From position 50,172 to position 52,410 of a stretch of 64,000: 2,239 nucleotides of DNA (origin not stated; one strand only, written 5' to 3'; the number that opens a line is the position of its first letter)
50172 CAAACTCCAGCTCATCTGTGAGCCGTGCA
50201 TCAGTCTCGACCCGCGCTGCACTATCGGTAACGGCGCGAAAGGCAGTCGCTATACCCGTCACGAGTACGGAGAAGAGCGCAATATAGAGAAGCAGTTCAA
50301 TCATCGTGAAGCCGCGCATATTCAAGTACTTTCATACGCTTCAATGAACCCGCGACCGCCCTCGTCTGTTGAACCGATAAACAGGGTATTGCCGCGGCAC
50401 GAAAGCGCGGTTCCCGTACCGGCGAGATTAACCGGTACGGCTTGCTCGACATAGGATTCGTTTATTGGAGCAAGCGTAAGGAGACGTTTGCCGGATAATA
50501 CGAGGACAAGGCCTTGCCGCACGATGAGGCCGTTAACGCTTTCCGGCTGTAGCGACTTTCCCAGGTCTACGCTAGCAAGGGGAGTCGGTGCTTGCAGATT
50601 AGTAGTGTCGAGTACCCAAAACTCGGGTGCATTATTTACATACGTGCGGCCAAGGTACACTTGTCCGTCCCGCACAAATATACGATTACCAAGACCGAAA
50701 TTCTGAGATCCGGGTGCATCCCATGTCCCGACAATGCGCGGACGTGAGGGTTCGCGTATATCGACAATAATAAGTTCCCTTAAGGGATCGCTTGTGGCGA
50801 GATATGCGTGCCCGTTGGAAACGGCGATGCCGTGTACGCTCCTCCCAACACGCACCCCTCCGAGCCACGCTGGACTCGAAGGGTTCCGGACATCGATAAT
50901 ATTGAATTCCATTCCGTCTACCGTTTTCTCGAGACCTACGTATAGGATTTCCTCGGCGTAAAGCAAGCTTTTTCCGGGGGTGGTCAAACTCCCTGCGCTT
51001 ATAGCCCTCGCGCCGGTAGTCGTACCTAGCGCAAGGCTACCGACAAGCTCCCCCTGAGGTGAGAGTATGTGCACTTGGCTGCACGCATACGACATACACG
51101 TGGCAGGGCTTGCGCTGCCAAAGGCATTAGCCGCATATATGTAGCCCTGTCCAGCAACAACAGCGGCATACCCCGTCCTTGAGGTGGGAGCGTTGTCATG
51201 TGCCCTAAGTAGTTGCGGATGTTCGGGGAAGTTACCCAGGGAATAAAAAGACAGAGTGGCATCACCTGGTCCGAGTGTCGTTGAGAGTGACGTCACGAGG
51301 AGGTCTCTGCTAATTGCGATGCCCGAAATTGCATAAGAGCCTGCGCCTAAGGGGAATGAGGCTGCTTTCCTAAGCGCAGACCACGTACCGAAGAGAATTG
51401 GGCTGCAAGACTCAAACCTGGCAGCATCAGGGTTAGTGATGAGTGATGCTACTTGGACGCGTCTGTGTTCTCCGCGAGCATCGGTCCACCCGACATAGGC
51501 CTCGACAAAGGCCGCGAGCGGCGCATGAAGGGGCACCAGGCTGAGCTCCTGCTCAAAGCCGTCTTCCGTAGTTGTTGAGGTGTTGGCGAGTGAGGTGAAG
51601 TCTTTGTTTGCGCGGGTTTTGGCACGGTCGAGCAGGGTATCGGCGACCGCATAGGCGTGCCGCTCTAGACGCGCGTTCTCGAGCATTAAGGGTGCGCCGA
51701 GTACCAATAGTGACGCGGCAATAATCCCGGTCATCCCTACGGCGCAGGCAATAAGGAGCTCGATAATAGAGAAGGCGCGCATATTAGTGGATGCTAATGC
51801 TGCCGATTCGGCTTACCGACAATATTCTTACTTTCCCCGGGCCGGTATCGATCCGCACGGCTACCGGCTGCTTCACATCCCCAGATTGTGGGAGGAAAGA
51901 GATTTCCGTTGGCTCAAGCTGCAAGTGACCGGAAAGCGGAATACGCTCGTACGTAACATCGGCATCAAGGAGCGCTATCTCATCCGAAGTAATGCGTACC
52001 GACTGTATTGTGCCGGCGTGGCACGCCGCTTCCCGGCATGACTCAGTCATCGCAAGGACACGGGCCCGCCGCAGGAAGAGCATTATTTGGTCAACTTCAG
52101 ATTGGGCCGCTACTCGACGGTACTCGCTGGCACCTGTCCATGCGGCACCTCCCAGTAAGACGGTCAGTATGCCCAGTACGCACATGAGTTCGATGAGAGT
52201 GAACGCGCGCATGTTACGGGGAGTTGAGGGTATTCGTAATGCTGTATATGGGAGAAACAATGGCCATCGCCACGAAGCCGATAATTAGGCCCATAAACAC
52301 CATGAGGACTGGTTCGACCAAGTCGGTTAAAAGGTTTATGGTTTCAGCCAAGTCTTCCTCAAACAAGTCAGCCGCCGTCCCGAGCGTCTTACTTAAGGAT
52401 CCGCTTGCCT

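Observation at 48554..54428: Compact type IV pilus/pseudopilus operon with an LVIVD-repeat beta-propeller pilin-like protein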

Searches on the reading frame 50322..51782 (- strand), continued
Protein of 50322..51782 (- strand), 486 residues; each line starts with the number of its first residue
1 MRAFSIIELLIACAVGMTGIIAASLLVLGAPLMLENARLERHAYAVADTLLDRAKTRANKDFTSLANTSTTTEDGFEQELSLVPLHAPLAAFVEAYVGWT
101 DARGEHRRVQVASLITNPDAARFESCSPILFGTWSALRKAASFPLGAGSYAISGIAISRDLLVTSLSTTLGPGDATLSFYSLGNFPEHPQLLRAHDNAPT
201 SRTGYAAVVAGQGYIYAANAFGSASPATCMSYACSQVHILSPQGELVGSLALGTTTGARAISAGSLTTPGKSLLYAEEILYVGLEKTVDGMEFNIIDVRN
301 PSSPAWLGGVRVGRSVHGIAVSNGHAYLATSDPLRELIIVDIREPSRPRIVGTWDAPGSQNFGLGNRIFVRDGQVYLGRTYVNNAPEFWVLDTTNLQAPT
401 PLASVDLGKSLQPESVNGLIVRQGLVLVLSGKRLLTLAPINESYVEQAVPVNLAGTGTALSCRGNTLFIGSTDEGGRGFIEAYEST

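Call 25: search_solved_structures(query=A1, max_evalue=10)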
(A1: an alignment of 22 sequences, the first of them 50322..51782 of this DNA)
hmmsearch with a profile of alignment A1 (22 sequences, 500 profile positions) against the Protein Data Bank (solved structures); distinct sequences matched with E-value up to 10: 5.
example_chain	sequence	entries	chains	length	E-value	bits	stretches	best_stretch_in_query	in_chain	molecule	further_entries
9ygm_Sg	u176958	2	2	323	0.12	14.3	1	434-488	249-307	Receptor for activated C kinase 1, RACK1 protein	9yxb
5hrm_A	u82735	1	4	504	0.13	14.2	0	351-371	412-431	Haloalkylphosphorus hydrolase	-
7suk_LW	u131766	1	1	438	0.18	13.7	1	328-375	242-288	U3 small nucleolar RNA-associated protein 7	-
5ioj_A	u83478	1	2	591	0.22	13.4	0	351-371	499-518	Haloalkylphosphorus hydrolase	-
5wlc_LW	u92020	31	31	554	0.23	13.4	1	328-375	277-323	Utp7 | U3 small nucleolar RNA-associated protein 7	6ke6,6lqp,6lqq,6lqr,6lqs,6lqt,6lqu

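Call 58: find_related_loci(query=A6, collection=genome_contigs, flank=9000)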
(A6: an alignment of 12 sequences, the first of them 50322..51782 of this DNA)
Query A6 (486 aa) in genome_contigs; peptide patterns used: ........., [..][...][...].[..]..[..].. (x = any residue, [..] = any of these).
81 stretches matched a pattern; 58 encode a relative of the query (tblastn E <= 1e-3); 58 distinct loci.
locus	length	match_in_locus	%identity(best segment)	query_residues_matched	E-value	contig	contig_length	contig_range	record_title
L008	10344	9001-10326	47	1-434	4e-127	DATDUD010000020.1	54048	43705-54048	MAG TPA_asm: Candidatus Paceibacterota bacterium isolate SMAG_U8048 k141_879772, whole genome shotgun sequence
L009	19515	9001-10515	39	1-486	2e-104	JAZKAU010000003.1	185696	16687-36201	MAG: Patescibacteria group bacterium isolate ADI_H3L2_1_122_18_3-bin046 ADIH3L21_B046_0_000000000003, whole genome shotg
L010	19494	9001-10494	34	1-481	9e-67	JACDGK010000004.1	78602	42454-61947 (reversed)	MAG: Patescibacteria group bacterium isolate MGR_bin410 SD2908_NODE_94_length_78602_cov_3.762536, whole genome shotgun s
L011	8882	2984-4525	31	4-481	4e-61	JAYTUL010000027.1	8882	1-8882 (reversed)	MAG: bacterium isolate GFS_5529 GFS_5529_26, whole genome shotgun sequence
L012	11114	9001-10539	31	4-480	1e-59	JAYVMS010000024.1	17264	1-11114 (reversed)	MAG: bacterium isolate GL61_DN_metabat_65 GL61_DN_metabat_65_23, whole genome shotgun sequence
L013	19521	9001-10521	31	2-486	7e-58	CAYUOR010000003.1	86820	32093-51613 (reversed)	MAG TPA_asm: uncultured Candidatus Saccharibacteria bacterium isolate SRP287453_co1_360 genome assembly, contig: NODE_32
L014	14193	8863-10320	30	2-473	5e-57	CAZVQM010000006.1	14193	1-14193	MAG TPA_asm: uncultured Candidatus Saccharibacteria bacterium isolate SRP050083_co1_421 genome assembly, contig: NODE_18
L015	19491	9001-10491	30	1-480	9e-56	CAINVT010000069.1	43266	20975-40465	uncultured bacterium isolate C24_bin-1043 genome assembly, contig: bin-1043:69/73, whole genome shotgun sequence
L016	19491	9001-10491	30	1-480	8e-55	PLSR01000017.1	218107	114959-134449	MAG: Candidatus Kaiserbacteria bacterium isolate bog_1339 73.20120700_S1D.328_contig_48407, whole genome shotgun sequenc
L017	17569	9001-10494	27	1-480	2e-52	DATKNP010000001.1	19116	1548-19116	MAG TPA_asm: Candidatus Paceibacterota bacterium isolate SMAG_U14740 k141_772661, whole genome shotgun sequence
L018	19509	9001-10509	29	2-480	1e-50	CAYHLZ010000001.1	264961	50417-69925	MAG TPA_asm: uncultured Candidatus Saccharibacteria bacterium isolate ERP119705_co13_60 genome assembly, contig: NODE_17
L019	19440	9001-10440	29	1-475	2e-49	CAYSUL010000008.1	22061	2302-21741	MAG TPA_asm: uncultured Candidatus Saccharibacteria bacterium isolate SRP302447_co1_302 genome assembly, contig: NODE_63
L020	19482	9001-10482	29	1-480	4e-49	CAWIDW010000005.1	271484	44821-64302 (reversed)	MAG: uncultured bacterium isolate MFD04540.bin.3.21 genome assembly, contig: contig_49379, whole genome shotgun sequence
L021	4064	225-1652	31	1-480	2e-48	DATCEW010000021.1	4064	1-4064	MAG TPA_asm: Candidatus Paceibacterota bacterium isolate SMAG_U7764 k141_458294, whole genome shotgun sequence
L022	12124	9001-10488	30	2-471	2e-47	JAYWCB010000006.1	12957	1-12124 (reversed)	MAG: Candidatus Paceibacterota bacterium isolate GL94_DN_metabat_15 GL94_DN_metabat_15_5, whole genome shotgun sequence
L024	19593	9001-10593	28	1-480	1e-46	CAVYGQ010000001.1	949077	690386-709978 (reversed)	MAG: Candidatus Doudnabacteria bacterium isolate MFD03726.bin.1.74 genome assembly, contig: contig_17402, whole genome s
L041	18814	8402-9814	27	2-476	2e-45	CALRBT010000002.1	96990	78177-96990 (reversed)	MAG: Parcubacteria group bacterium isolate AH-24oct19-52 genome assembly, contig: AH-24oct19-C277, whole genome shotgun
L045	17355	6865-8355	27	2-469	1e-32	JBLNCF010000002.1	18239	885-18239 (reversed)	MAG: Bacillota bacterium isolate MAG132 PRJNA950955_bin39_renamed_1, whole genome shotgun sequence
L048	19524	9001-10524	26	4-478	2e-29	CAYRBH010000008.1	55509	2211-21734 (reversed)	MAG TPA_asm: uncultured Gammaproteobacteria bacterium isolate binchicken_co185_198 genome assembly, contig: NODE_741_len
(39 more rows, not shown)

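Call 59: search_protein_representatives(alignment_id=A1)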
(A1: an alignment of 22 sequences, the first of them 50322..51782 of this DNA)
Query: 22 sequences, 500 profile positions. Proteins with E-value up to 0.001 (for the whole library): 40235; up to 1e-10: 24646; up to 1e-30: 7231. The best 150 are listed.
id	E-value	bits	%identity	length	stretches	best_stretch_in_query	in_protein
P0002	1.1e-203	694.0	-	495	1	1-499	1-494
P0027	2.7e-197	672.9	-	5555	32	307-373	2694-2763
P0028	3.7e-186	636.2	-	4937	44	303-372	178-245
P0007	1.3e-184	631.1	-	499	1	1-499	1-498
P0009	1.2e-181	621.3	-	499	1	1-499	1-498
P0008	2.8e-179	613.5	-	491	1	1-499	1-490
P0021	2.5e-174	597.2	-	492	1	14-499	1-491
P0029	3.3e-172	590.2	-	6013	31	304-390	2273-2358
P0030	4.4e-172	589.7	-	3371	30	218-369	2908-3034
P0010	2.4e-171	587.3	-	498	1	1-497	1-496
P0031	1.6e-167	574.7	-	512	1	2-499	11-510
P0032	4.7e-160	550.1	-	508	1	2-499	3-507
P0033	2.2e-157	541.2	-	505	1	1-498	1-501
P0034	2.3e-156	537.9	-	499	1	1-498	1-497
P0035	3.8e-156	537.2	-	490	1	2-499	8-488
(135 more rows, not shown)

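Call 65: search_protein_families(library=pfam, proteins=[L048:11114-15277:+, L024:11198-14233:+, L011:5054-7597:+, L013:11006-13024:+, L041:15424-17157:+, L041:17677-18741:+, L045:6829-9015:+], max_evalue=0.01)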
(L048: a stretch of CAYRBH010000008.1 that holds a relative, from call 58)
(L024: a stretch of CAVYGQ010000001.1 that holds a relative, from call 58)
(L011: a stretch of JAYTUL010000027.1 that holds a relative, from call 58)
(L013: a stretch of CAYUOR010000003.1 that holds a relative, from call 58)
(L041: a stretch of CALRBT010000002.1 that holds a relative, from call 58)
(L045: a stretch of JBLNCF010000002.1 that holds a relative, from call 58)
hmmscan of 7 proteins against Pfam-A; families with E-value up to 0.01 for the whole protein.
L048:11114-15277:+ (1387 aa): 1 family
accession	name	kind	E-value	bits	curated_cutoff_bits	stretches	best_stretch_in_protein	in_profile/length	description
PF00092.34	VWA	-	0.0028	18.3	23.8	1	1049-1154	71-154/174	von Willebrand factor type A domain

L024:11198-14233:+ (1011 aa): 2 families
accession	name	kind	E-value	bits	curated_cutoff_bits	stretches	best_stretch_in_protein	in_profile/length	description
PF00092.34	VWA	-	1.9e-08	35.2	23.8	1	729-871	38-172/174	von Willebrand factor type A domain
PF13519.12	VWA_2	-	0.00017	22.6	27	0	723-802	32-107/107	von Willebrand factor type A domain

L011:5054-7597:+ (847 aa): 1 family
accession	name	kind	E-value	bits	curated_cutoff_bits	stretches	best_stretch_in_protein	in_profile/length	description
PF19403.5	SpaA_2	-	8.8e-14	52.3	25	3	237-320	3-96/96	Prealbumin-like fold domain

L013:11006-13024:+ (672 aa): 1 family
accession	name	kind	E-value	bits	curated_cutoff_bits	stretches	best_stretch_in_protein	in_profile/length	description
PF00092.34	VWA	-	1.1e-05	26.2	23.8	1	477-560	63-142/174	von Willebrand factor type A domain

L041:15424-17157:+ (577 aa): 5 families
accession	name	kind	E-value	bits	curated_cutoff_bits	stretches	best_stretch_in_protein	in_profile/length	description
PF00437.27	T2SSE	-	1.4e-116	389.6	24.9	1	186-574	4-368/370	Type II/IV secretion system protein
PF05157.20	MshEN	-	1.4e-08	35.1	23.1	1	61-136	7-80/90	MshEN domain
PF25199.1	nSTAND_NTPase5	-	0.003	17.8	34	1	317-360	34-78/145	Novel STAND NTPase 5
PF00005.33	ABC_tran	-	0.005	17.9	25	0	327-390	14-74/137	ABC transporter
PF13401.12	AAA_22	-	0.0099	16.6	27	0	324-359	5-40/130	AAA domain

L041:17677-18741:+ (354 aa): 7 families
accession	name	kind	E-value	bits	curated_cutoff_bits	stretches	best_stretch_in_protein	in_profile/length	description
PF00437.27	T2SSE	-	1.1e-43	149.8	24.9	1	9-278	13-281/370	Type II/IV secretion system protein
PF25199.1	nSTAND_NTPase5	-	4.2e-05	23.8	34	1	124-173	36-85/145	Novel STAND NTPase 5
PF13401.12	AAA_22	-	0.00019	22.2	27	1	127-164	3-39/130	AAA domain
PF13086.12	AAA_11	-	0.0003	21.1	27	1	125-165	13-45/257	AAA domain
PF04851.21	ResIII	-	0.0014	19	22.5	1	121-175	16-70/164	Type III restriction enzyme, res subunit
PF13604.12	AAA_30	-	0.0041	17.3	27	0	121-156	10-45/191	AAA domain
PF00005.33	ABC_tran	-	0.0093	17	25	0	124-238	6-80/137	ABC transporter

L045:6829-9015:+ (728 aa): 2 families
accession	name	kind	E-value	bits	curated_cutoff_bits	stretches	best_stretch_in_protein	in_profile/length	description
PF08309.17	LVIVD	-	3.3e-12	46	20.2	2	339-371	5-32/42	LVIVD repeat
PF09826.15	Beta_propel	-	0.0019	17.6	22.4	0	314-438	91-207/495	Beta propeller domain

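Call 91: search_protein_families(library=pfam, proteins=[L041:11836-12498:-, L041:12570-13685:+, L041:13794-14459:+, L041:14471-15025:+, L041:15030-15362:+, L041:17222-17671:+], max_evalue=0.01)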
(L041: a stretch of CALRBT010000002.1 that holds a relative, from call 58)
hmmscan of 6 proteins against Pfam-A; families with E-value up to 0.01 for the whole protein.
L041:11836-12498:- (220 aa): 2 families
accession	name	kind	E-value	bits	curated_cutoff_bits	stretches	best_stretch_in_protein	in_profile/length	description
PF00156.33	Pribosyltran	-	0.00044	20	26.3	1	124-211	45-116/158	Phosphoribosyl transferase domain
PF24390.1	PRTase-CE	-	0.00074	19.9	27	1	67-207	26-130/253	PRTase-CE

L041:12570-13685:+ (371 aa): 3 families
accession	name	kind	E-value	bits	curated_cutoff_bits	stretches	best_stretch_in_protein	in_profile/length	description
PF11104.14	PilM_2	-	1e-37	130.3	27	1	21-366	1-339/340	Type IV pilus assembly protein PilM;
PF14450.12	FtsA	-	4.2e-13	50.2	31.8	1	211-360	4-126/127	Cell division protein FtsA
PF06723.19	MreB_Mbl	-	0.0017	17.7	27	0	269-334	238-305/327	MreB/Mbl protein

L041:13794-14459:+ (221 aa): 0 families

L041:14471-15025:+ (184 aa): 2 families
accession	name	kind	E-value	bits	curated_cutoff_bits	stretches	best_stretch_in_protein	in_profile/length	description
PF04350.18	PilO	-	7.1e-11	42.9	22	1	29-182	2-142/145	Pilus assembly protein, PilO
PF10741.14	T2SSM_b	-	0.0042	17.4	21.7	1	122-167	45-90/111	Type II secretion system (T2SS), protein M subtype b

L041:15030-15362:+ (110 aa): 0 families

L041:17222-17671:+ (149 aa): 1 family
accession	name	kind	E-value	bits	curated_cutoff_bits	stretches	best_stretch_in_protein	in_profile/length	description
PF00072.30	Response_reg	-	7.4e-18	65.2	30.2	1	27-131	1-102/111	Response regulator receiver domain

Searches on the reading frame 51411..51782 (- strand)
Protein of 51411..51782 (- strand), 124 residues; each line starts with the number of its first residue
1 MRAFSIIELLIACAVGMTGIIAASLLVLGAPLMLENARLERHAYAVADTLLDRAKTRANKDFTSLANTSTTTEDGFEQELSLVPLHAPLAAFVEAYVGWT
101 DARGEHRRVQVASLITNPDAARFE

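Call 83: search_solved_structures(query=A8, max_evalue=10)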
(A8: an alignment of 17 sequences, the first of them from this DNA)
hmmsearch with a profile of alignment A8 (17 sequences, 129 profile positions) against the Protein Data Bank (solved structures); distinct sequences matched with E-value up to 10: 6.
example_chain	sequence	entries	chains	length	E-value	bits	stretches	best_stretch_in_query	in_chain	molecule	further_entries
4hb1_A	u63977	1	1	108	0.3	14.2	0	44-65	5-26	DHP1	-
5g23_A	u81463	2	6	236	0.51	13.5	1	6-65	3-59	TYPE-IV LIKE PILIN TTHA1219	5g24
2mog_A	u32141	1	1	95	0.66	13.2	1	76-117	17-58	Bacterial Ig-like domain, group 2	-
9egp_A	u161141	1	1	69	0.99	12.6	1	3-28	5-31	Geopilin domain 1 protein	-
2mqg_A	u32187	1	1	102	1.1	12.4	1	76-117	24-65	LigB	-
8e0m_A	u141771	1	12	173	7.6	9.7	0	32-61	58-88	BGL15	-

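Call 84: search_protein_families(library=pfam, alignment_id=A8, max_evalue=1)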
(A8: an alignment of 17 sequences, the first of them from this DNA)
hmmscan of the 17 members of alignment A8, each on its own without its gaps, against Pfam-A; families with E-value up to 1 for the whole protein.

A. member 1, seq(124 aa): 2 families
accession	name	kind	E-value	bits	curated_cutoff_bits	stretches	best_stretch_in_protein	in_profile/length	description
PF07963.17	N_methyl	-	0.016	15.2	21.2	1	2-23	5-26/27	Prokaryotic N-terminal methylation motif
PF19752.4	DUF6239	-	0.057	13.7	27.1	1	6-46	57-95/187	Family of unknown function (DUF6239)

B. families by the number of members that match (of 17 scanned): 17 families
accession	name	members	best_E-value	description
PF07963.17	N_methyl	10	1.2e-05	Prokaryotic N-terminal methylation motif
PF02910.25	Succ_DH_flav_C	1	0.00039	Fumarate reductase flavoprotein C-term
PF01924.21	HypD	1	0.0012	Hydrogenase formation hypA family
PF13715.12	CarbopepD_reg_2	1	0.0074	CarboxypepD_reg-like domain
PF00988.28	CPSase_sm_chain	1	0.009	Carbamoyl-phosphate synthase small chain, CPSase domain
PF17600.7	DUF5496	1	0.02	Family of unknown function (DUF5496)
PF13985.11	YbgS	1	0.033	YbgS-like protein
PF25149.1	DUF7825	1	0.039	Domain of unknown function (DUF7825)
PF11773.13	ComGE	1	0.045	Competence system putative prepilin ComGE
PF19752.4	DUF6239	1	0.057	Family of unknown function (DUF6239)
PF15809.10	STG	1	0.079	Simian taste bud-specific gene product family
PF11062.13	DUF2863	1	0.1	Protein of unknown function (DUF2863)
PF09585.15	Lin0512_fam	1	0.11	Conserved hypothetical protein (Lin0512_fam)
PF13750.12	Big_3_3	1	0.12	Bacterial Ig-like domain (group 3)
PF16083.10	Phage_holin_3_3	1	0.17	LydA holin phage, holin superfamily III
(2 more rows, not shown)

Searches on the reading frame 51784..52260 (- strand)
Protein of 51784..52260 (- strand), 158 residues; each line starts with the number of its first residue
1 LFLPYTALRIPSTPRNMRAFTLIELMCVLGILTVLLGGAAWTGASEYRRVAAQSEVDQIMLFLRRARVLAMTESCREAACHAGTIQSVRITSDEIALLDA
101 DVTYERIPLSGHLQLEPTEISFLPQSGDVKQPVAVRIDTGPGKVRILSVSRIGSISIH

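Call 3: search_protein_families(library=pfam, proteins=[window:51784-52260:-], max_evalue=0.1)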
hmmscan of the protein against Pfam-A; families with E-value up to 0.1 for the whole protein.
window:51784-52260:- (158 aa): 1 family
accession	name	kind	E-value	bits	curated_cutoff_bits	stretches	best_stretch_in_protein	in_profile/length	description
PF07963.17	N_methyl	-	3.6e-07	29.9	21.2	1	15-39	2-26/27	Prokaryotic N-terminal methylation motif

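Call 4: search_protein_families(library=ncbifam, proteins=[window:51784-52260:-], max_evalue=0.1)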
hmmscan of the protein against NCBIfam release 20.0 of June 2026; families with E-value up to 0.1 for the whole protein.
window:51784-52260:- (158 aa): 10 families
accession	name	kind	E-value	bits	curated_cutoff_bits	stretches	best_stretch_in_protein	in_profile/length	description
NF007862.0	PRK10574.1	equivalog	4.9e-06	26.7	138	1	17-125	4-110/145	prepilin peptidase-dependent pilin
TIGR02532.1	IV_pilin_GFxxxE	domain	5.2e-05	22.9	16.3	1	18-39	2-23/24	prepilin-type N-terminal cleavage/methylation domain-containing protein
TIGR01708.2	typeII_sec_gspH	equivalog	0.00011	22.3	80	1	18-93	2-68/169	type II secretion system minor pseudopilin GspH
NF040982.1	ComGD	equivalog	0.00015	22.2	70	1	18-76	2-60/139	competence type IV pilus minor pilin ComGD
TIGR02596.1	TIGR02596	subfamily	0.00045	20.4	70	1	20-75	1-56/196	Verru_Chthon cassette protein D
NF007800.0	PRK10506.1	equivalog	0.0027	17.5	158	1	16-72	7-63/163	prepilin peptidase-dependent protein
NF040999.1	pilin_ComGC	equivalog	0.023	14.9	75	1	18-36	2-20/84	competence type IV pilus major pilin ComGC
NF041775.1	typeIV_PilA_Myxo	equivalog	0.045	13.7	400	1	14-37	8-30/214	type IV pilin protein PilA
NF038040.1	phero_PhrK_fam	equivalog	0.062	13.5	35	0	29-46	8-25/40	PhrK family phosphatase-inhibitory pheromone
NF041013.1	T4P_ComGE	equivalog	0.073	13.2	49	0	16-35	2-21/83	competence type IV pilus minor pilin ComGE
